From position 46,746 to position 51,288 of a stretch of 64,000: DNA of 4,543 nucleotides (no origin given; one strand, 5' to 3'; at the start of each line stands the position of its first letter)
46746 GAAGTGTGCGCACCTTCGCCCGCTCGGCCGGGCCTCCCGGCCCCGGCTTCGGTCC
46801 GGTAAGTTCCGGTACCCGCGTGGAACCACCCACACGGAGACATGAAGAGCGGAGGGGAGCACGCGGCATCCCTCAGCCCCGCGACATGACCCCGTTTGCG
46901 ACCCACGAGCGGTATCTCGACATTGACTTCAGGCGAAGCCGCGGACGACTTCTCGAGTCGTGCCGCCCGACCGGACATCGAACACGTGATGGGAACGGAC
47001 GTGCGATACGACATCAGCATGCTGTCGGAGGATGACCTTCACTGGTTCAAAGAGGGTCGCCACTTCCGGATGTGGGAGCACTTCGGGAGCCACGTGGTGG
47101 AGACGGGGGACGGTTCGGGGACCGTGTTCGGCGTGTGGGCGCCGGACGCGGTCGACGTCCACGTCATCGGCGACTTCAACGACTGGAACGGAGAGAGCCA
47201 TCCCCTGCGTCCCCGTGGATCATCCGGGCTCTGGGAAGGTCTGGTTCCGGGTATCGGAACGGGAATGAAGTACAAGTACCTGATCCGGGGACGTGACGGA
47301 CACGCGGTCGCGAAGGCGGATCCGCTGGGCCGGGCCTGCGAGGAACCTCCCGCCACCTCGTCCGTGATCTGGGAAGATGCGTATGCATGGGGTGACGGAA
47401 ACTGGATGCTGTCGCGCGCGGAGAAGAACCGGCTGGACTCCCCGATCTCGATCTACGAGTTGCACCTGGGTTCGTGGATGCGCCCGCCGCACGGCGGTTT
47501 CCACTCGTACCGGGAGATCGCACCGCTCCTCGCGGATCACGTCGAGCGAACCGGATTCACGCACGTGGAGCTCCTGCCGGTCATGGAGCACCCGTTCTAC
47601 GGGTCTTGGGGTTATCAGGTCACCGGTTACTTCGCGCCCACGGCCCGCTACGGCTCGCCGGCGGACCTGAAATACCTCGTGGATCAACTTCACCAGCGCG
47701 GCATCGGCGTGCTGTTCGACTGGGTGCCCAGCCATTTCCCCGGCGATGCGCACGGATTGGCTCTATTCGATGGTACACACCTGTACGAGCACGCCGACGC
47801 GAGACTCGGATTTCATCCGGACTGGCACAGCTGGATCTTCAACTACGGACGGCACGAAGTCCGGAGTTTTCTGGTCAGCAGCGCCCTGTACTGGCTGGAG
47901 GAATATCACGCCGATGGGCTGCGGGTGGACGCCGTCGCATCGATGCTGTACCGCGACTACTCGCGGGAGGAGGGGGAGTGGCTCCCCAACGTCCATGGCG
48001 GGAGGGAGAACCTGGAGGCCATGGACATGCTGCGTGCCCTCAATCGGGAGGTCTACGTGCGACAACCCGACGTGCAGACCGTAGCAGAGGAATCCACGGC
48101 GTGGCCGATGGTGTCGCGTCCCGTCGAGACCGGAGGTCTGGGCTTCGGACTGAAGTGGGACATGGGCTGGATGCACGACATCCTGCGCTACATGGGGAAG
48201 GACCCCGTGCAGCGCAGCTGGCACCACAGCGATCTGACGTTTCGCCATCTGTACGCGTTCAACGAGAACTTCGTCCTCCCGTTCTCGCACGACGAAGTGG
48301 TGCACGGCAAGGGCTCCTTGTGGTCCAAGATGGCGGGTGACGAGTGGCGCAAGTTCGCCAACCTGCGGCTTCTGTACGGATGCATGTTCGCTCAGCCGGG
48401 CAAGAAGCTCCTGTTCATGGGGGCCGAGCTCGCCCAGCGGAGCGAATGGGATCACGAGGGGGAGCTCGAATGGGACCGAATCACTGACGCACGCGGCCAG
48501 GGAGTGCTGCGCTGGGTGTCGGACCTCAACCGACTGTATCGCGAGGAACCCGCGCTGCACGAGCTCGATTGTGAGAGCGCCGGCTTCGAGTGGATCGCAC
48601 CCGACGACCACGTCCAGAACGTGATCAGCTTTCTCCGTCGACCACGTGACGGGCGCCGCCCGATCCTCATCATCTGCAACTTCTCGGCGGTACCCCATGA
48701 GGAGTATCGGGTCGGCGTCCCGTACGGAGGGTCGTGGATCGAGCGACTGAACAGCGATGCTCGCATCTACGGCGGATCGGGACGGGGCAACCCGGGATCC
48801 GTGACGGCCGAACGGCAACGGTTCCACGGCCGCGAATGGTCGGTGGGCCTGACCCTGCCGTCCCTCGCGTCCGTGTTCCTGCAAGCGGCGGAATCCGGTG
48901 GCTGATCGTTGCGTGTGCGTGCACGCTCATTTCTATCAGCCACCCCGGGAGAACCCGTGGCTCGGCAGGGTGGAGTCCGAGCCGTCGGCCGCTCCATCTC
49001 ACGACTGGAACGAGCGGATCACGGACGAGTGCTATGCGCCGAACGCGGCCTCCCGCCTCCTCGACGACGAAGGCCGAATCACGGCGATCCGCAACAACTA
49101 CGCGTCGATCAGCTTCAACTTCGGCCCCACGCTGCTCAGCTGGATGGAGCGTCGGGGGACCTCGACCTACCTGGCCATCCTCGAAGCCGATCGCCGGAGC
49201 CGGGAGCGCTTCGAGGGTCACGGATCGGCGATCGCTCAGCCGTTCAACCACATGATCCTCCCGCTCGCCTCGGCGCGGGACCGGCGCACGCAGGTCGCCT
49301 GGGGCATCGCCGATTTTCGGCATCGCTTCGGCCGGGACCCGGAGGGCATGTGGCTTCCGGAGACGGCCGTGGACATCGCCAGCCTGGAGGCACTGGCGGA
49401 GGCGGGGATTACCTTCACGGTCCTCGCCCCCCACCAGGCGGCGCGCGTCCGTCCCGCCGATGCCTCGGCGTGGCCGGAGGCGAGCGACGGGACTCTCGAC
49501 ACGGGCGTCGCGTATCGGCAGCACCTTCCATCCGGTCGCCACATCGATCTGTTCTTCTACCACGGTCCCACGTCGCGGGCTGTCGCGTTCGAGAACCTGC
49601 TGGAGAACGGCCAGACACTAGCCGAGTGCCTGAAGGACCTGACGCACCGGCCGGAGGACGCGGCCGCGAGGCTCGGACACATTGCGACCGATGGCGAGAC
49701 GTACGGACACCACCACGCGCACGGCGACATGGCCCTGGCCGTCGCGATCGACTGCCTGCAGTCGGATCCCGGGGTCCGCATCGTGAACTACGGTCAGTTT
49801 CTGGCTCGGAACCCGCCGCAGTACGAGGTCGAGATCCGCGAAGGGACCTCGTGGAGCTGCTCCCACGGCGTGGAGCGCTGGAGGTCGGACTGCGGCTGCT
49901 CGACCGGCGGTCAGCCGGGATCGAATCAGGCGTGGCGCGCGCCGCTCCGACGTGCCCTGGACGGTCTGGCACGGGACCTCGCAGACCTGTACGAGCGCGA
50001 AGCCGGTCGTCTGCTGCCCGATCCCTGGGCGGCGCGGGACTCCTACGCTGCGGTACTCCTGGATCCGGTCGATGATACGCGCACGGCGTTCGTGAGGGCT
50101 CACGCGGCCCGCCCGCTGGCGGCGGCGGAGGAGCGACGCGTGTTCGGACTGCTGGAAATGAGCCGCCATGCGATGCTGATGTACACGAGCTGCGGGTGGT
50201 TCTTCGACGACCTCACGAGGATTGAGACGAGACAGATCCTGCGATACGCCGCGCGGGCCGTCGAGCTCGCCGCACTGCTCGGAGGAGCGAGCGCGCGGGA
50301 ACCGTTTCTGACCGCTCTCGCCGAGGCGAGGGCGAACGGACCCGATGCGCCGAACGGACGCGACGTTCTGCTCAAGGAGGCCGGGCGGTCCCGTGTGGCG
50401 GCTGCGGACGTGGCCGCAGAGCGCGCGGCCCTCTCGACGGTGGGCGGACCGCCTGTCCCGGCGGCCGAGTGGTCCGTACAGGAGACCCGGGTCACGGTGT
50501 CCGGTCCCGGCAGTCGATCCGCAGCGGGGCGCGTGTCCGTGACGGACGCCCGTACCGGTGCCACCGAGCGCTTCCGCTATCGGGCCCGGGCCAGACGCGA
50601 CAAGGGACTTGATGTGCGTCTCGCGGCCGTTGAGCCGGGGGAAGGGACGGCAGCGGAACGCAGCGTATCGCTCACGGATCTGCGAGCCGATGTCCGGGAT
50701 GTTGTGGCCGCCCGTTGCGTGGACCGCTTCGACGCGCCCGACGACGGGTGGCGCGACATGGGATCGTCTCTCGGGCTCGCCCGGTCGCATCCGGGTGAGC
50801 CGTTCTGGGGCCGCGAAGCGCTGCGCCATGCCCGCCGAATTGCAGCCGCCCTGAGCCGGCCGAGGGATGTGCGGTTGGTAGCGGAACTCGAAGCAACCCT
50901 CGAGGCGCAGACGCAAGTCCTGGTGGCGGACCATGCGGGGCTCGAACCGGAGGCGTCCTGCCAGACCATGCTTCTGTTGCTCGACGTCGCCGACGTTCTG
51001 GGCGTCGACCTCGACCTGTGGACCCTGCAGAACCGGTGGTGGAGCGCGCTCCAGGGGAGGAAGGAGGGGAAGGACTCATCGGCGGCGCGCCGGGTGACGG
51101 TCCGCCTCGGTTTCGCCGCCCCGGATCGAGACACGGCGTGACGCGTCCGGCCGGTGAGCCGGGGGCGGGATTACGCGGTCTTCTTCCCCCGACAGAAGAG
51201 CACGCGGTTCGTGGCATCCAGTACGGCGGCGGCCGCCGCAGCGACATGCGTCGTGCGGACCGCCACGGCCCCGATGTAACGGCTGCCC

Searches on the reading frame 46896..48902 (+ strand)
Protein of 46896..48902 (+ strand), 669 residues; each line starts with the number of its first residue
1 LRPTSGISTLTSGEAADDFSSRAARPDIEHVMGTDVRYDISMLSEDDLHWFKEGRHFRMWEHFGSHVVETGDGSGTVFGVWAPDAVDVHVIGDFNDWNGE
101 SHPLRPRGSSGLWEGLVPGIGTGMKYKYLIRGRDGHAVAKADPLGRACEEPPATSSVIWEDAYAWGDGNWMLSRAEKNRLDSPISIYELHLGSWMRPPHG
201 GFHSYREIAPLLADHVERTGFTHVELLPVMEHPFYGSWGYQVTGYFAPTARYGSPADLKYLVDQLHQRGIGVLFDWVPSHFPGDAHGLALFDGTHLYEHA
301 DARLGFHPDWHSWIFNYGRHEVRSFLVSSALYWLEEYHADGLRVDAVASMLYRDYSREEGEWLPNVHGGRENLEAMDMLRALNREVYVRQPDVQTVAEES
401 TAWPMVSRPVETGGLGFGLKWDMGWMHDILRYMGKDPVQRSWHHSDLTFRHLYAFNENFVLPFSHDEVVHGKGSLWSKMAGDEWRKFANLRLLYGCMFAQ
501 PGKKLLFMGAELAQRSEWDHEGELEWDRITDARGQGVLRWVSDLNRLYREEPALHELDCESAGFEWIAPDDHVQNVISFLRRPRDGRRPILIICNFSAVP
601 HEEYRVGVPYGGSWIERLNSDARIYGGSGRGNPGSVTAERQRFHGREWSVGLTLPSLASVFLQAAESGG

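Call 69: search_protein_families(library=pfam, proteins=[window:46896-48902:+], max_evalue=0.00001)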
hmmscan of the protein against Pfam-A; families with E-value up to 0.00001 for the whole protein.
window:46896-48902:+ (669 aa): 3 families
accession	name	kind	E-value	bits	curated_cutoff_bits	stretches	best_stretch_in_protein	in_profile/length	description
PF02806.24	Alpha-amylase_C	-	4e-22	78.8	21.2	1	566-664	1-94/95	Alpha amylase, C-terminal all-beta domain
PF02922.24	CBM_48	-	9.6e-21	74.3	22.4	1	63-143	2-81/83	Carbohydrate-binding module 48 (Isoamylase N-terminal domain)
PF00128.31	Alpha-amylase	-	1.3e-13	51.5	22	1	215-281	27-92/446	Alpha amylase, catalytic domain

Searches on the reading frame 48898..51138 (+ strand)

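Call 69: search_protein_families(library=pfam, proteins=[window:48898-51138:+], max_evalue=0.00001)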
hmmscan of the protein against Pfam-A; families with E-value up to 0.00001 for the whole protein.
window:48898-51138:+ (747 aa): 2 families
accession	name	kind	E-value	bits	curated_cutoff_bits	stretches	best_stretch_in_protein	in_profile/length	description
PF12055.13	DUF3536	-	6.2e-61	206.7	25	1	343-564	2-226/284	Domain of unknown function (DUF3536)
PF03065.20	Glyco_hydro_57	-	4.9e-16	59.3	21.2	1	75-313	75-290/291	Glycosyl hydrolase family 57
